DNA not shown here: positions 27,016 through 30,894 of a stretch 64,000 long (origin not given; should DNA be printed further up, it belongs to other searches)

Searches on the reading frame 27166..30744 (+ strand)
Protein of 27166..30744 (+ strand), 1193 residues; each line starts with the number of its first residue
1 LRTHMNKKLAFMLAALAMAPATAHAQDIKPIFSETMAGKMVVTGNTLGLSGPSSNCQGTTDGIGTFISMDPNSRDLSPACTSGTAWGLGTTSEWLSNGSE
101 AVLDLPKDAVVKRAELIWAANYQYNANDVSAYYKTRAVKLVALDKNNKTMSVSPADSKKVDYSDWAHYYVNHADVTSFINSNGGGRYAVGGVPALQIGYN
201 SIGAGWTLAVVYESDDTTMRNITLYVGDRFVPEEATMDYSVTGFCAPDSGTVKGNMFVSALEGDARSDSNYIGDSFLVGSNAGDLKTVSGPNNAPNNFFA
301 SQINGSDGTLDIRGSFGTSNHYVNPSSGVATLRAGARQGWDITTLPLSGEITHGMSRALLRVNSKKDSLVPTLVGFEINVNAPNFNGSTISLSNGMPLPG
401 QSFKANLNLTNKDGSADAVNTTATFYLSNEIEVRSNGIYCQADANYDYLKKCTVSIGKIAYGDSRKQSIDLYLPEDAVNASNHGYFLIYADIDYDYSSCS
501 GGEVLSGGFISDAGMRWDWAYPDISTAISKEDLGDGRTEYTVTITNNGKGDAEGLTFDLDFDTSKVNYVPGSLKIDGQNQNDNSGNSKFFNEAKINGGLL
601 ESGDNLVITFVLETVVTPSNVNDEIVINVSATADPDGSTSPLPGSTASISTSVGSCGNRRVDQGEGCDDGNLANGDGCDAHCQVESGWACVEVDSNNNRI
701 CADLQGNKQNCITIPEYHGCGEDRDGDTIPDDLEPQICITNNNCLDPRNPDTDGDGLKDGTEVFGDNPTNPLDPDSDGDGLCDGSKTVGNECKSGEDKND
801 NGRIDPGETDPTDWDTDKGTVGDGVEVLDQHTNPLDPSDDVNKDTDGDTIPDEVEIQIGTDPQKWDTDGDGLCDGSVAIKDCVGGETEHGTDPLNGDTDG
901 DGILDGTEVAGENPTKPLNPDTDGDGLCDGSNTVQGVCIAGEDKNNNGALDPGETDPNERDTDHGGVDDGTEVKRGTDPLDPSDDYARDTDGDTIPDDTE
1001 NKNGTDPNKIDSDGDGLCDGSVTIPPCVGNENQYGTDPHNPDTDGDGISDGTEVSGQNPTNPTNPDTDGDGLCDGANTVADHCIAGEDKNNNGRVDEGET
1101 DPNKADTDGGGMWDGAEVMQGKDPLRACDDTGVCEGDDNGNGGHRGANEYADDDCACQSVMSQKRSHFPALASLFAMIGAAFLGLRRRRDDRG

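Call 70: search_protein_families(library=pfam, proteins=[window:27166-30744:+], max_evalue=0.001)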
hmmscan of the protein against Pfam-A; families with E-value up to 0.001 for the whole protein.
window:27166-30744:+ (1193 aa): 1 family
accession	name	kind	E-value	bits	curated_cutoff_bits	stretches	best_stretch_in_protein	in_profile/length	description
PF18884.5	TSP3_bac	-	2.5e-21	75.6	25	1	844-864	1-21/22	Bacterial TSP3 repeat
